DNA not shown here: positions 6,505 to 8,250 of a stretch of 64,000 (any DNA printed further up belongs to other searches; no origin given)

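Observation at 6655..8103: Secreted FG-GAP/VCBS-repeat beta-propeller fused to an L,D-transpeptidase catalytic domain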

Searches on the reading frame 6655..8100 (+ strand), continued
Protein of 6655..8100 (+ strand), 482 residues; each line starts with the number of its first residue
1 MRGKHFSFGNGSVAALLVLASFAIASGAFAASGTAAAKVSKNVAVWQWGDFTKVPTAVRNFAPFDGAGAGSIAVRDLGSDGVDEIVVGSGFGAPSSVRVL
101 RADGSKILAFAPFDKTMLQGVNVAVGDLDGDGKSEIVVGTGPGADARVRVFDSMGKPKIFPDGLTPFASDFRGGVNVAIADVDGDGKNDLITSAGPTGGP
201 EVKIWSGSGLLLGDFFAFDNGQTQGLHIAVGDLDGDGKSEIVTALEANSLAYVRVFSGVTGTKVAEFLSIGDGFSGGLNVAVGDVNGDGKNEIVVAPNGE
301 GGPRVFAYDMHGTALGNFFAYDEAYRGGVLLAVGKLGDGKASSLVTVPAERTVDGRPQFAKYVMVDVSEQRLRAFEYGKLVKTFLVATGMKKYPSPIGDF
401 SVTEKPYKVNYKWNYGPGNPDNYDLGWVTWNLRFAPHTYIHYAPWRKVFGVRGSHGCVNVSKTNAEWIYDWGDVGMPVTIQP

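Call 12: find_encoding_contigs(protein=P0002, flank=8000, max_places=3)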
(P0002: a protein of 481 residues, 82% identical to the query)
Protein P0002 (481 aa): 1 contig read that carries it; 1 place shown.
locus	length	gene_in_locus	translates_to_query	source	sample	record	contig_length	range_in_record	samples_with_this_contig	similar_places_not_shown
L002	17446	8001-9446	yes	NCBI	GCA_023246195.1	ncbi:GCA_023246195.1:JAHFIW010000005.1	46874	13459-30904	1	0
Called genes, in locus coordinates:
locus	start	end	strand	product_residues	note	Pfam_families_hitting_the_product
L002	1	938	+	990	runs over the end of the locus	PF00005:ABC_tran (faint), PF02463:SMC_N (faint), PF03193:RsgA_GTPase (faint), PF13191:AAA_16 (faint), PF13481:AAA_25 (faint), PF13555:AAA_29 (faint), PF17760:UvrA_inter, PF17755:UvrA_DNA-bind, +1 more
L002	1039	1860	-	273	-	PF04909:Amidohydro_2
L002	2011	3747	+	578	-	-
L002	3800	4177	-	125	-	PF01245:Ribosomal_L19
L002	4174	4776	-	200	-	PF13189:Cytidylate_kin2, PF13207:AAA_17, PF13238:AAA_18, PF01202:SKI (weak), PF02224:Cytidylate_kin (weak)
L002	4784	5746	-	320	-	PF01479:S4, PF00849:PseudoU_synth_2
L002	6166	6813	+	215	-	PF00702:Hydrolase, PF12710:HAD (faint), PF13419:HAD_2, PF13242:Hydrolase_like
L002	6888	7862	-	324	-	PF00962:A_deaminase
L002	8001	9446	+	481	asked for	PF12256:TcdB_toxin_midN (faint), PF01839:FG-GAP (weak), PF13517:FG-GAP_3, PF03734:YkuD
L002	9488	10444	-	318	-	PF04107:GCS2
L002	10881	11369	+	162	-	PF08211:dCMP_cyt_deam_2, PF00383:dCMP_cyt_deam_1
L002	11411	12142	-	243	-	PF00702:Hydrolase, PF06888:Put_Phosphatase (faint), PF05822:UMPH-1 (weak), PF12710:HAD, PF13419:HAD_2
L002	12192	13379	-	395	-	PF01368:DHH (weak)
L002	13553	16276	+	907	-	PF00133:tRNA-synt_1, PF09334:tRNA-synt_1g (faint), PF00133:tRNA-synt_1, PF08264:Anticodon_1, PF10458:Val_tRNA-synt_C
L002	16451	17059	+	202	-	-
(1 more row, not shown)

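Call 15: find_related_loci(query=A1, collection=genome_contigs, flank=6000)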
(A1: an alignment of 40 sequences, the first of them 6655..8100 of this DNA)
Query A1 (482 aa) in genome_contigs; peptide patterns used: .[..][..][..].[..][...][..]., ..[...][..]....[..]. (x = any residue, [..] = any of these).
600 stretches matched a pattern (row limit reached: there are more); 575 encode a relative of the query (tblastn E <= 1e-3); the best 80 are kept; 80 distinct loci.
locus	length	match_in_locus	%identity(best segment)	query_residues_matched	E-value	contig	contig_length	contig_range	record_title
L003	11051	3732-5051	58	41-481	8e-162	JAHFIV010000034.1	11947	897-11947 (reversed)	MAG: bacterium isolate nzgw370 NODE_2423_length_11948_cov_3.205969, whole genome shotgun sequence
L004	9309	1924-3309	44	15-481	9e-108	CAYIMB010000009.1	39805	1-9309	MAG TPA_asm: uncultured Gammaproteobacteria bacterium isolate ERP119705_co25_35 genome assembly, contig: NODE_412_length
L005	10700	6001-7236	43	68-482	3e-100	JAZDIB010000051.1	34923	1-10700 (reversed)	MAG: Patescibacteria group bacterium isolate MEGAHIT-group-0.380 k141_14488395, whole genome shotgun sequence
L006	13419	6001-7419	37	5-480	5e-98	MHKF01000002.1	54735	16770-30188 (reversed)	MAG: Candidatus Kerfeldbacteria bacterium RIFCSPLOWO2_02_FULL_42_19 rifcsplowo2_02_scaffold_1147, whole genome shotgun s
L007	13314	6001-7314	40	60-481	3e-88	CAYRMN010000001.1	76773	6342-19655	MAG TPA_asm: uncultured Gammaproteobacteria bacterium isolate SRP170004_co1_61 genome assembly, contig: NODE_367_length_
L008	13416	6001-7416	38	11-482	4e-87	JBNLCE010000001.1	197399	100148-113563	MAG: Patescibacteria group bacterium isolate C2.bin.10.permissive NODE_1_length_197399_cov_4.905910, whole genome shotgu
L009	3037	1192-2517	39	68-481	7e-89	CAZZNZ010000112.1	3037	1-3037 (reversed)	MAG TPA_asm: uncultured Gammaproteobacteria bacterium isolate SRP192515_co1_29 genome assembly, contig: NODE_38992_lengt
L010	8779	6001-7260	42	58-481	2e-85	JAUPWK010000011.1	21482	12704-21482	MAG: Patescibacteria group bacterium isolate erpe_2018_sw_45hr_WHONDRS-SW48-000100_B_bin.48 scaffold_132421, whole genom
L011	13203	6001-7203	41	70-480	2e-89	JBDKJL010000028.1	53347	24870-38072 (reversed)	MAG: Candidatus Parcubacteria bacterium isolate guil_2019_sw_WHONDRS-S19S_0049_B_bin.21 scaffold_101167, whole genome sh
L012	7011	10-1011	43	61-481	1e-79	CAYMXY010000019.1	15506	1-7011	MAG TPA_asm: uncultured Gammaproteobacteria bacterium isolate SRP090828_co3_45 genome assembly, contig: NODE_633_length_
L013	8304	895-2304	36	1-481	3e-85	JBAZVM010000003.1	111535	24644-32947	MAG: Patescibacteria group bacterium isolate SO_2017_GW1_252 NODE_1192_length_111535_cov_2.186360_OW334_2017, whole geno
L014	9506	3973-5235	39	58-482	1e-78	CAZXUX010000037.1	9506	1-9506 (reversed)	MAG TPA_asm: uncultured Gammaproteobacteria bacterium isolate SRP342105_co1_333 genome assembly, contig: NODE_9987_lengt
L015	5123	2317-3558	39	67-481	4e-76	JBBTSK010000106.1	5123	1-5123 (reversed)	MAG: Patescibacteria group bacterium isolate H41-bin287_1 H41_bin287_1_000000000106, whole genome shotgun sequence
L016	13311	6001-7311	34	15-481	4e-75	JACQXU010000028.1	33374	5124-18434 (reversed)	MAG: Candidatus Uhrbacteria bacterium isolate NC_groundwater_1523_Pr4_B-0.1um_41_4 SR1-18-B1_scaffold_176852, whole geno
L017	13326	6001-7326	36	65-481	2e-74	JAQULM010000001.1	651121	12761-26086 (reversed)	MAG: Patescibacteria group bacterium isolate STD1_130 NODE_12_length_651121_cov_7.335518_Sandtown_D1, whole genome shotg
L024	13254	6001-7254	37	58-480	5e-63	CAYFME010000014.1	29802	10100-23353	MAG TPA_asm: uncultured Gammaproteobacteria bacterium isolate ERP019367_co1_56 genome assembly, contig: NODE_1473_length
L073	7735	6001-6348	38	361-478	9e-17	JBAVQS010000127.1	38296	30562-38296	MAG: Anaerolineae bacterium isolate MFD03971_ilm_asm_bin21 k127_395794, whole genome shotgun sequence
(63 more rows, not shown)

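Call 17: list_cluster_members(proteins=[window:6655-8100:+, window:5672-6544:-, window:10031-11827:-, window:21840-24608:+, window:3614-5272:+])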
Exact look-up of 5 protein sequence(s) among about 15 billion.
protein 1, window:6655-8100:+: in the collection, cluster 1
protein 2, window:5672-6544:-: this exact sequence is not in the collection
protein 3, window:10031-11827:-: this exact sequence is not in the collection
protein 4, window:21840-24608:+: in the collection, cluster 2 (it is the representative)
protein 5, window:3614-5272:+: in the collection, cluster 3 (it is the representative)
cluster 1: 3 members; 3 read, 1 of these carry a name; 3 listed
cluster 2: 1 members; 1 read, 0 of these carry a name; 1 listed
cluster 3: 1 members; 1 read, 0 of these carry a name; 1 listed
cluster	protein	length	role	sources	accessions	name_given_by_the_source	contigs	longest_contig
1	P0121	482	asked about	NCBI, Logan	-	-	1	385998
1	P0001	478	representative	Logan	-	-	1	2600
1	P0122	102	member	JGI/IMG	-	lipoprotein-anchoring transpeptidase ErfK/SrfK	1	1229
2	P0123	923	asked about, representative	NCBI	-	-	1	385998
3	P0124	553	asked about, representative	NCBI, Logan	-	-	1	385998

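Call 26: predict_structure(alignment_id=A1)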
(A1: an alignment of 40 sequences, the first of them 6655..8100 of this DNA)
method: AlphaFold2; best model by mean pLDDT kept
length: 482 residues; sequences in the alignment: 40
mean_pLDDT: 90.0   pTM: 0.78
mean pLDDT of the five models: 90.0, 89.7, 89.8, 89.7, 89.1
residues with pLDDT >= 90: 348; 70-90: 94; 50-70: 28; < 50: 12
segments of 3 or more residues with pLDDT < 50: 1-8, 32-35
pLDDT, mean of each block of 10 residues (from residue 1): 42 65 61 56 94 95 87 93 95 93 95 92 96 96 93 93 89 94 96 91 95 96 92 96 92 96 96 88 96 94 92 97 90 91 92 72 95 86 94 95 97 91 93 96 92 94 97 96 93
secondary structure, 60 per line:
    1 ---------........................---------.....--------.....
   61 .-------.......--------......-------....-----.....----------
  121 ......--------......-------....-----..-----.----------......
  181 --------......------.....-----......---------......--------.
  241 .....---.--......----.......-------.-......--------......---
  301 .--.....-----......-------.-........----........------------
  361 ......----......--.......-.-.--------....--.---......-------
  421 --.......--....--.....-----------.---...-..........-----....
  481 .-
elements in order: H10-33 E43-47 E56-61 E69-75 E84-89 E97-100 E106-110 E121-126 E135-140 E148-151 E175-180 E189-194 E201-205 E211-216 E226-231 E240-245 E252-257 E262-268 E278-283 E292-297 E304-308 E314-319 E329-336 E341-348 E361-366 E371-376 E379-385 E398-401 E408-413 E423-429 E432-435 E438-442 E458-460 H462-471 E477-481

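Call 29: fold_search(model_id=the predicted structure, library=pdb)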
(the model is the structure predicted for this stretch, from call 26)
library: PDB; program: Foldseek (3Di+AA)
matches with E <= 10: 1169; with E <= 0.001: 342
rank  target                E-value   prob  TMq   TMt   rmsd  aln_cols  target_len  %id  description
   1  4xvo_A                1.5e-09  1.00  0.25  0.54  16.1       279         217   17  L,D-transpeptidase from Mycobacterium smegmatis (released 2015-02-11)
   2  4jmn                  1.9e-09  1.00  0.25  0.54  15.4       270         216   18  Crystal structure of LD transpeptidase LdtMt1 from M. tuberculosis (released 2013-10-23)
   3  4gsu_A                5.3e-09  1.00  0.24  0.43  17.6       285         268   16  Structural basis for the inhibition of Mycobacterium tuberculosis L,D-transpeptidase by meropenem, a drug effective ag (released 2013-02-27)
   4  3vyp_B                1.2e-08  1.00  0.24  0.43  17.1       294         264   17  Crystal structure of Mycobacterium tuberculosis L,D-transpeptidase LdtMt2-N140 adduct with meropenem (released 2013-06-19)
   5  5uwv_B                1.2e-08  1.00  0.22  0.32  19.8       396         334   15  Crystal structure of Mycobacterium abscessus L,D-transpeptidase 2 (released 2017-08-16)
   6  6iyv_A                1.7e-08  1.00  0.24  0.43  17.6       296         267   18  Crystal sturucture of L,D-transpeptidase LdtMt2 from Mycobacterium tuberculosis in complex with ertapenem adduct (released 2019-02-27)
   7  6iyw_A                2.5e-08  1.00  0.24  0.43  17.5       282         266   17  Crystal sturucture of L,D-transpeptidase LdtMt2 from Mycobacterium tuberculosis in complex with Imipenem adduct (released 2019-02-27)
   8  4qr7                  2.7e-08  1.00  0.24  0.33  19.8       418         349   15  Structure and specificity of L-D-Transpeptidase from Mycobacterium tuberculosis and antibiotic resistance: Calcium bindi (released 2015-07-29)
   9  5uwv_A                2.7e-08  1.00  0.23  0.34  20.2       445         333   15  Crystal structure of Mycobacterium abscessus L,D-transpeptidase 2 (released 2017-08-16)
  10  5uwv_C                3.2e-08  1.00  0.22  0.32  20.6       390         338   16  Crystal structure of Mycobacterium abscessus L,D-transpeptidase 2 (released 2017-08-16)
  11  8a1m_A                3.7e-08  1.00  0.24  0.33  20.7       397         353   18  Crystal structure of the transpeptidase LdtMt2 from Mycobacterium tuberculosis in complex with maleimide analogue 4 (released 2023-06-14)
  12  7a1c_A                3.9e-08  1.00  0.24  0.43  17.4       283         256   18  LdtMT2 with covalent adduct derived from N-Thio-beta-lactam 1a (released 2021-04-21)
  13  4k73                  4.3e-08  1.00  0.23  0.49  15.6       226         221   20  X-ray crystal structure of an L,D-transpeptidase from Mycobacterium tuberculosis H37Rv (released 2013-06-12)
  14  6d51                  4.5e-08  1.00  0.24  0.49  15.3       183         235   23  Crystal structure of L,D-transpeptidase 3 from Mycobacterium tuberculosis in complex with a faropenem-derived adduct (released 2019-02-27)
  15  4gsr                  4.7e-08  1.00  0.23  0.41  17.6       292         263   16  Structural basis for the inhibition of Mycobacterium tuberculosis L,D-transpeptidase by meropenem, a drug effective agai (released 2013-02-27)
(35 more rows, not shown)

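Call 53: search_protein_families(library=pfam, proteins=[L010:7626-8702:-, L010:3138-4124:+, L004:3325-5028:+, L004:5007-5921:+, L010:460-1461:+, L014:7558-8319:-, L004:6088-7194:+, L004:7201-8760:+, L024:10344-11114:+], max_evalue=0.001)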
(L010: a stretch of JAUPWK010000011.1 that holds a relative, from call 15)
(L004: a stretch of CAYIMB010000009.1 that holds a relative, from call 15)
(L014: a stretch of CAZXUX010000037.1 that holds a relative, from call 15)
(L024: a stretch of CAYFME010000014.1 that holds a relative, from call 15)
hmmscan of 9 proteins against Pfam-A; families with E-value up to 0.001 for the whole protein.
L010:7626-8702:- (358 aa): 1 family
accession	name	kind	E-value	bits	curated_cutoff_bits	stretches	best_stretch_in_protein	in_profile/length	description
PF13263.12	PHP_C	-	9.1e-05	22.4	21.3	1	142-182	16-54/56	PHP-associated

L010:3138-4124:+ (329 aa): 5 families
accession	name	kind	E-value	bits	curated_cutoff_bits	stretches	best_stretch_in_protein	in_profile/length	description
PF02826.25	2-Hacid_dh_C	-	1.8e-57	194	25.1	1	112-295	1-178/178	D-isomer specific 2-hydroxyacid dehydrogenase, NAD binding domain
PF00389.36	2-Hacid_dh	-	1.6e-31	109.2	24.6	1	4-326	1-133/134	D-isomer specific 2-hydroxyacid dehydrogenase, catalytic domain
PF07991.19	KARI_N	-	6e-06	26.4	20.6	1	147-212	2-69/165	Acetohydroxy acid isomeroreductase, NADPH-binding domain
PF03446.21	NAD_binding_2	-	5.1e-05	23.8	21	1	152-245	2-99/161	NAD binding domain of 6-phosphogluconate dehydrogenase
PF03807.23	F420_oxidored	-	0.00035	21.6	21.6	0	152-213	2-69/94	NADP oxidoreductase coenzyme F420-dependent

L004:3325-5028:+ (568 aa): 7 families
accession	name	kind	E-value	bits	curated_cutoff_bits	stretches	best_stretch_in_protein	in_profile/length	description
PF22599.2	SecDF_P1_head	-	1.6e-30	105.7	27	1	289-383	20-114/114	SecDF, P1 head subdomain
PF13616.12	Rotamase_3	-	1.1e-18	68.3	22.5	1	162-252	33-116/116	PPIC-type PPIASE domain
PF21760.3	SecD_1st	-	1.7e-16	59.8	27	1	86-144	3-58/60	Protein translocase subunit SecDF, P1 domain, N-terminal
PF02355.23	SecD_SecF_C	-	7.1e-15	55.4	20.5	1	386-553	14-184/189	Protein export membrane protein SecD/SecF, C-terminal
PF00639.27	Rotamase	-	3.5e-13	50.8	21.7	1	161-248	14-95/97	PPIC-type PPIASE domain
PF03176.21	MMPL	-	2.8e-06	27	20.5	1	399-544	139-291/333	MMPL family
PF00873.25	ACR_tran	-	0.00093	17.4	28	1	402-548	333-482/1021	AcrB/AcrD/AcrF family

L004:5007-5921:+ (305 aa): 2 families
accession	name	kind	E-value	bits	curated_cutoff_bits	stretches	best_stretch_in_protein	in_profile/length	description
PF02355.23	SecD_SecF_C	-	1.3e-58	198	20.5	1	108-295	13-187/189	Protein export membrane protein SecD/SecF, C-terminal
PF07549.19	Sec_GG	-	4.1e-06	26.6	20.3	1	38-56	8-26/28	SecD/SecF GG Motif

L010:460-1461:+ (334 aa): 2 families
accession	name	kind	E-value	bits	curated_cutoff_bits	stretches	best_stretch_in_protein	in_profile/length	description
PF00294.29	PfkB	-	4.3e-38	131.8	25.8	1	51-314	24-298/302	pfkB family carbohydrate kinase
PF08543.17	Phos_pyr_kin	-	0.00022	21.2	27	1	198-303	112-229/246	Phosphomethylpyrimidine kinase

L014:7558-8319:- (253 aa): 4 families
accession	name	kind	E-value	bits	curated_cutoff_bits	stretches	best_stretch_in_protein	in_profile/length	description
PF12804.13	NTP_transf_3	-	2.3e-23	83.6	27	1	8-134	1-123/160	MobA-like NTP transferase domain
PF00483.29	NTP_transferase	-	5e-19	69.3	21.2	1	7-224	1-217/245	Nucleotidyl transferase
PF01128.25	IspD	-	6.4e-12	46.1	27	1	8-127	3-122/221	2-C-methyl-D-erythritol 4-phosphate cytidylyltransferase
PF02348.25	CTP_transf_3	-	3.1e-09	37.4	22.6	1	25-123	16-115/217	Cytidylyltransferase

L004:6088-7194:+ (369 aa): 3 families
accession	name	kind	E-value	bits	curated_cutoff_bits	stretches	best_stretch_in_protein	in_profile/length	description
PF04545.22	Sigma70_r4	-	5.1e-11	42.4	24.1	1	29-81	1-49/50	Sigma-70, region 4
PF05066.19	HARE-HTH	-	6.5e-07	30.1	25.9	0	246-269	7-30/71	HB1, ASXL, restriction endonuclease HTH domain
PF16007.11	DUF4777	-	0.00042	20.9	34.4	0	311-342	7-38/66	Domain of unknown function (DUF4777)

L004:7201-8760:+ (520 aa): 0 families

L024:10344-11114:+ (257 aa): 1 family
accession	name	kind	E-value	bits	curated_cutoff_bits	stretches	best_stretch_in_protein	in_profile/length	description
PF01978.25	TrmB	-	5e-10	39.5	25.6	1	11-66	3-58/68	Sugar-specific transcriptional regulator TrmB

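Call 66: find_encoding_contigs(protein=P0098, flank=5000, max_places=2)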
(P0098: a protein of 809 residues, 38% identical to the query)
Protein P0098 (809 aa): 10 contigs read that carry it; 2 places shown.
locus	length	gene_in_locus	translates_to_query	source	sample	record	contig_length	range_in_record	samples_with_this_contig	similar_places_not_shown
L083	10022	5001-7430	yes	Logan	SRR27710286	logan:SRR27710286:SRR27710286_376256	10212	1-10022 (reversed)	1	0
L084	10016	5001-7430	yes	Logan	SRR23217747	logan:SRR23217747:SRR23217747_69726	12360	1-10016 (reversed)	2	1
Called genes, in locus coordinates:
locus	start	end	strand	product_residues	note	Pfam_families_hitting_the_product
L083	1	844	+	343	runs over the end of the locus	?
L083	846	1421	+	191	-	-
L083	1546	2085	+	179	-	PF00440:TetR_N, PF19344:TetR_C_32, PF21943:TetR_C_46 (weak)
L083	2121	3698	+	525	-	-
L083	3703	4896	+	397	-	PF02515:CoA_transf_3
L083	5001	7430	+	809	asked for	PF03734:YkuD, PF01839:FG-GAP (faint), PF12256:TcdB_toxin_midN (faint), PF13517:FG-GAP_3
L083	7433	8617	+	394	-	PF25852:DUF6242_C (faint)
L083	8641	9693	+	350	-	PF01073:3Beta_HSD, PF01370:Epimerase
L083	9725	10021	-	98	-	?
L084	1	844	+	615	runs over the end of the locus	PF00456:Transketolase_N, PF13292:DXP_synthase_N (faint), PF00676:E1_dh, PF02779:Transket_pyr, PF02780:Transketolase_C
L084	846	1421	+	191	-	-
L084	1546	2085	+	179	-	PF00440:TetR_N, PF19344:TetR_C_32, PF21943:TetR_C_46 (weak)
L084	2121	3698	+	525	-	-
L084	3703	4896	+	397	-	PF02515:CoA_transf_3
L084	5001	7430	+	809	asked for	PF03734:YkuD, PF01839:FG-GAP (faint), PF12256:TcdB_toxin_midN (faint), PF13517:FG-GAP_3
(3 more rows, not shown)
